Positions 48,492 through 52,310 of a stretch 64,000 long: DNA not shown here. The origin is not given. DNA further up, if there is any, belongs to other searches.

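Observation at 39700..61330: Seven ~1,000-aa super-repeats of two alternating architectures (A-B-A-A-B-B-A) make up two thirds of the giant protein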

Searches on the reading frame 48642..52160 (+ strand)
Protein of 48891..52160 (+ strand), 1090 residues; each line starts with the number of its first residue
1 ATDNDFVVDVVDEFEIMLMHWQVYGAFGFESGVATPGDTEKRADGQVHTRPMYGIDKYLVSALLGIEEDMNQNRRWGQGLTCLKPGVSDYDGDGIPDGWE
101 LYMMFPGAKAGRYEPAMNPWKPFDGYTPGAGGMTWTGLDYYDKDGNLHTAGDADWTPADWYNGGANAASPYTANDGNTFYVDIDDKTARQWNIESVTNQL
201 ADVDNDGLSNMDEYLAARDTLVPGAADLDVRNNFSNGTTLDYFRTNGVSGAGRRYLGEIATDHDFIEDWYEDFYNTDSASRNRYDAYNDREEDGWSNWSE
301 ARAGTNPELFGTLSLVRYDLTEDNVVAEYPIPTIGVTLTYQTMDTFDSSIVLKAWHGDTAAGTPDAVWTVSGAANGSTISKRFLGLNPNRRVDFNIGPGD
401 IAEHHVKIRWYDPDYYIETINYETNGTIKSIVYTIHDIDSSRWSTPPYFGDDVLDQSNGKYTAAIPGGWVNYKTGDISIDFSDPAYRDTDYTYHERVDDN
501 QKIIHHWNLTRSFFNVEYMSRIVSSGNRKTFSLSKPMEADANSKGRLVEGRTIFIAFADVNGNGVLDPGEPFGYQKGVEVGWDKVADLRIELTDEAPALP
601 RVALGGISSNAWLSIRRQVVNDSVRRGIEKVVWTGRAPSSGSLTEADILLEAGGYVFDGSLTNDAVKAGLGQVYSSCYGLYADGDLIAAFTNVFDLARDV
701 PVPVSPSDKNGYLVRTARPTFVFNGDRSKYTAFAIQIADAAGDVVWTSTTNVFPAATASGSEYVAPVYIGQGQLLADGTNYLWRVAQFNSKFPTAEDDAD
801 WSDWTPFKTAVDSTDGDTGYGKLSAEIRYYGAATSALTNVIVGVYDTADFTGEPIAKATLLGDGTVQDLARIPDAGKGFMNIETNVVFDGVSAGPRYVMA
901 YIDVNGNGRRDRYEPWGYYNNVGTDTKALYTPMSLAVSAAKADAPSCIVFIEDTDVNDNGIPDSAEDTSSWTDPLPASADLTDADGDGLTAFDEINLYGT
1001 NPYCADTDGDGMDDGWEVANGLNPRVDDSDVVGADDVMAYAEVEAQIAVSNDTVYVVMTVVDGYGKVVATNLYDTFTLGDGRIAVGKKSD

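Call 10: search_protein_families(library=pfam, proteins=[window:48891-52160:+], max_evalue=0.01)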
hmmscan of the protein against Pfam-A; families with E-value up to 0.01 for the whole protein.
window:48891-52160:+ (1090 aa): 1 family
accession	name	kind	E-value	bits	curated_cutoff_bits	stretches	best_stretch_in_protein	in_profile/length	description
PF18884.5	TSP3_bac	-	3.3e-08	33.7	25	1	1006-1021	1-16/22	Bacterial TSP3 repeat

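Call 56: predict_structure(alignment_id=A3)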
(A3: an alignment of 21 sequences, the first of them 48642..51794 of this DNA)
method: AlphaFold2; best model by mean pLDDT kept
length: 1051 residues; sequences in the alignment: 21
mean_pLDDT: 75.6   pTM: 0.68
mean pLDDT of the five models: 75.6, 73.3, 72.8, 70.2, 70.2
residues with pLDDT >= 90: 172; 70-90: 586; 50-70: 178; < 50: 115
segments of 3 or more residues with pLDDT < 50: 65-69, 150-164, 189-238, 256-264, 393-408, 533-542
pLDDT, mean of each block of 10 residues (from residue 1): 77 87 82 80 69 77 48 75 76 88 81 70 56 78 66 41 56 70 69 41 38 35 46 46 56 50 54 73 77 83 60 82 80 79 81 73 81 87 82 41 42 84 71 89 82 68 76 76 75 82 87 81 67 47 58 81 76 74 87 79 69 79 79 91 83 85 88 84 80 89 84 87 79 63 87 89 92 89 86 75 90 89 93 84 87 90 94 84 89 75 88 71 90 92 72 57 72 91 90 88 83 90 80 86 79 48
secondary structure, 60 per line:
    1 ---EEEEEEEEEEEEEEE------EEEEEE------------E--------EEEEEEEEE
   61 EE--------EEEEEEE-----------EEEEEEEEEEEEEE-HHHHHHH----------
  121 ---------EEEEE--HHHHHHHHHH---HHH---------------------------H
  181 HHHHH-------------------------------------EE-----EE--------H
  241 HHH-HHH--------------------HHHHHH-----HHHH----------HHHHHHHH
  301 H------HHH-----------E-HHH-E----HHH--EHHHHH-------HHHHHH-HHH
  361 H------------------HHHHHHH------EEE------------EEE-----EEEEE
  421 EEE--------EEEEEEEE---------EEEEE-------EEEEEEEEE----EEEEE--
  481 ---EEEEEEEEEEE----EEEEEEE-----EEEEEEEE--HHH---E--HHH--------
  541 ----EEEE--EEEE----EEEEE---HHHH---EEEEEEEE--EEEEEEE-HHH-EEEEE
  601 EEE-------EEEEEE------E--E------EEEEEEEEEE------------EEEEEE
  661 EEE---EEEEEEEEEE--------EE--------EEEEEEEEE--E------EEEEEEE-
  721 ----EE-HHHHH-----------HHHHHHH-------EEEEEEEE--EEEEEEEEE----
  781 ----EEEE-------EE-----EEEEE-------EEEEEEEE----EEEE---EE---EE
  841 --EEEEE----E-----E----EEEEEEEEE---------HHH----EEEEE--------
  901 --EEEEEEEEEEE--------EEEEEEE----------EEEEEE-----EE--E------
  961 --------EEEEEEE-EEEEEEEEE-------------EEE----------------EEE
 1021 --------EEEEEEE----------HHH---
elements in order (helices of 4 or more, strands of 3 or more residues): E4-18 E25-30 E52-62 E71-77 E89-102 H104-110 E130-134 H137-146 H180-185 H240-243 H268-273 H279-282 H293-301 H339-343 H351-356 H358-361 H380-386 E393-395 E408-410 E416-423 E432-439 E449-453 E461-469 E474-478 E484-494 E499-505 E511-518 E545-548 E551-554 E559-563 H567-570 E574-581 E584-590 E596-603 E611-616 E633-642 E655-663 E667-676 E695-703 E713-719 H728-732 H744-750 E758-765 E768-776 E785-788 E803-807 E815-822 E827-830 E843-847 E863-871 E888-892 E903-913 E922-928 E939-944 E969-975 E977-985 E999-1001 E1018-1020 E1029-1035

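Call 60: fold_search(model_id=the predicted structure, library=pdb)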
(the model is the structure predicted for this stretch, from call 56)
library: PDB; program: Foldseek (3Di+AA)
matches with E <= 10: 1196; with E <= 0.001: 44
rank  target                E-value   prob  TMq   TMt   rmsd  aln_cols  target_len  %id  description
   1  7ad6_B                7.6e-06  0.82  0.08  0.12  25.3       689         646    8  Crystal structure of human complement C5 in complex with the K92 bovine knob domain peptide. (released 2021-03-10)
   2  8uin_A                9.3e-06  0.89  0.10  0.14  25.6       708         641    6  Structure of the C3bBb-albicin complex (released 2024-05-08)
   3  8uin_G                1.1e-05  0.89  0.11  0.15  25.7       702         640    6  Structure of the C3bBb-albicin complex (released 2024-05-08)
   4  2yn5_B                1.3e-05  1.00  0.09  0.29  25.2       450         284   11  Structural insight into the giant calcium-binding adhesin SiiE: implications for the adhesion of Salmonella enterica t (released 2013-04-03)
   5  2qki_A                1.6e-05  0.85  0.10  0.14  25.4       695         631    7  Human C3c in complex with the inhibitor compstatin (released 2007-08-14)
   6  6mfa                  1.7e-05  0.89  0.07  0.17  22.1       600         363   10  Fragment of human fibronectin containing the 4th-7th type III domains (released 2019-09-18)
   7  7q5z                  1.7e-05  0.51  0.08  0.07  28.4       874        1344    8  Cryo-EM structure of native human A2ML1 (released 2022-04-20)
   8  7zgj_A                2.3e-05  0.69  0.09  0.12  25.8       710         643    8  Trypanosoma brucei gambiense ISG65 in complex with human complement component C3 (released 2023-04-05)
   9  2yn3_C                2.6e-05  1.00  0.10  0.32  24.3       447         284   11  Structural insight into the giant calcium-binding adhesin SiiE: implications for the adhesion of Salmonella enterica t (released 2013-04-03)
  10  2a74_D                3.0e-05  0.69  0.10  0.13  24.8       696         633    8  Human Complement Component C3c (released 2005-09-27)
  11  9sv8_B                3.0e-05  0.63  0.09  0.13  24.4       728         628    7  Herpes simplex virus 2 delta28-73 glycoprotein C ectodomain in complex with C3b (released 2025-12-10)
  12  8cem_E                3.3e-05  0.75  0.10  0.14  22.9       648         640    8  Structure of bovine native C3, re-refinement (released 2023-04-05)
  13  2yn3_A                3.5e-05  1.00  0.09  0.29  24.0       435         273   10  Structural insight into the giant calcium-binding adhesin SiiE: implications for the adhesion of Salmonella enterica t (released 2013-04-03)
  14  1fnf                  3.7e-05  0.96  0.08  0.20  34.8       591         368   10  FRAGMENT OF HUMAN FIBRONECTIN ENCOMPASSING TYPE-III REPEATS 7 THROUGH 10 (released 1996-01-29)
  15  9u61_C                4.5e-05  0.84  0.11  0.16  23.1       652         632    8  CP/MBL pathways C3 convertase C4b2a and C3 complex (released 2026-01-14)
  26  2yn5_A                1.3e-04  1.00  0.10  0.31  24.9       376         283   11  Structural insight into the giant calcium-binding adhesin SiiE: implications for the adhesion of Salmonella enterica t (released 2013-04-03)
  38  2yn3_D                4.8e-04  1.00  0.09  0.35  15.8       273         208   12  Structural insight into the giant calcium-binding adhesin SiiE: implications for the adhesion of Salmonella enterica t (released 2013-04-03)
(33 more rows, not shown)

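Call 61: search_protein_families(library=pfam, alignment_id=A3, max_evalue=0.01)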
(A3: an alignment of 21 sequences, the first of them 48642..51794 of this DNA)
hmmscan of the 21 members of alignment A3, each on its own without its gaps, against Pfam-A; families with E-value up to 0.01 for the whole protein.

A. member 1, window:48642-51794:+ (1051 aa): 1 family
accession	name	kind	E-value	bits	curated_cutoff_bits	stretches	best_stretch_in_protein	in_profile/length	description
PF18884.5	TSP3_bac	-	0.0005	20.3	25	0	172-184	1-13/22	Bacterial TSP3 repeat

B. families by the number of members that match (of 21 scanned): 5 families
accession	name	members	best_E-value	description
PF18884.5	TSP3_bac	11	3.1e-14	Bacterial TSP3 repeat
PF09912.14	DUF2141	9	2e-08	Uncharacterized protein conserved in bacteria (DUF2141)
PF25788.1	Ig_Rha78A_N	6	1.3e-05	Rha78A-like, N-terminal immunoglobulin domain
PF18413.7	Neuraminidase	1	0.00063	Neuraminidase-like domain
PF03495.19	Binary_toxB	1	0.009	Clostridial binary toxin B/anthrax toxin PA Ca-binding domain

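Call 69: search_protein_families(library=ncbifam, proteins=[window:48642-51794:+], max_evalue=0.01)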
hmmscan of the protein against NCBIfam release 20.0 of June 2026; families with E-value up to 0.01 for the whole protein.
window:48642-51794:+ (1051 aa): 0 families

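Call 81: fold_search(model_id=the predicted structure, library=viral)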
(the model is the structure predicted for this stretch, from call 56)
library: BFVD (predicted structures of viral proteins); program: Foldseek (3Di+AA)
matches with E <= 10: 1011; with E <= 0.001: 34
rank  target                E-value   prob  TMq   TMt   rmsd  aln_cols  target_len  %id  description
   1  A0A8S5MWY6            1.7e-09  1.00  0.10  0.09  37.2       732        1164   10  Uncharacterized protein [Siphoviridae sp. cth2082]
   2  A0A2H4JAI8            1.3e-08  1.00  0.10  0.16  36.1       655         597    8  Putative structural protein [uncultured Caudovirales phage]
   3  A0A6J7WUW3            1.4e-08  1.00  0.09  0.09  47.5       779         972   11  Fibronectin type-III domain-containing protein [uncultured Caudovirales phage]
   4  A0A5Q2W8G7            6.3e-07  0.82  0.07  0.09  51.7       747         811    8  (no name in the UniProt tables at hand)
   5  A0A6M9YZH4            7.7e-07  0.75  0.07  0.06  30.5       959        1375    8  (no name in the UniProt tables at hand)
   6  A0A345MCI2            1.0e-06  0.97  0.09  0.11  33.6       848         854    8  Minor tail protein [Gordonia phage Teatealatte]
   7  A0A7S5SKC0            1.4e-06  0.94  0.09  0.11  47.9       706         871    9  (no name in the UniProt tables at hand)
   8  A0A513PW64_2          2.9e-06  0.91  0.10  0.08  26.1       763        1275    8  Big-1 domain-containing protein [Vibrio phage 2 TSL-2019]
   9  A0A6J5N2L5            5.7e-06  0.89  0.07  0.14  40.0       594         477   11  Fibronectin type III [uncultured Caudovirales phage]
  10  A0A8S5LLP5            6.6e-06  0.99  0.09  0.12  30.7       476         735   10  Interferon alpha/beta receptor 1, Interferon I interferon signaling complex [Siphoviridae sp. ctvok7]
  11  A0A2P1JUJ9            9.0e-06  0.82  0.09  0.11  36.8       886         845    8  Fibronectin type-III domain-containing protein [Bacillus phage Anath]
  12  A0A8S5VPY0            1.1e-05  0.99  0.10  0.15  20.2       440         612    7  (no name in the UniProt tables at hand)
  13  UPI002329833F         1.8e-05  0.85  0.09  0.10  48.5       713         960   12  (no name look-up for this kind of identifier)
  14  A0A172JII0            2.4e-05  0.66  0.10  0.12  31.9       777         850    8  Uncharacterized protein [Bacillus phage AR9]
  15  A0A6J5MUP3            4.0e-05  0.95  0.08  0.20  34.1       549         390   10  Fibronectin type III [uncultured Caudovirales phage]
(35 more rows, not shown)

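Call 93: search_solved_structures(query=A3, max_evalue=1)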
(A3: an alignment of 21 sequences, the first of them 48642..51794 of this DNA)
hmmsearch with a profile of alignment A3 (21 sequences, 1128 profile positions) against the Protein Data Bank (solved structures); distinct sequences matched with E-value up to 1: 2.
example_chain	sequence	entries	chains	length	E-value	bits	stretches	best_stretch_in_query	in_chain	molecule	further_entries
6mi5_X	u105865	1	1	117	0.014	16.9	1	204-284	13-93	Lanmodulin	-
8fns_A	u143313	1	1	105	0.016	16.7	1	215-284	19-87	EF-hand domain-containing protein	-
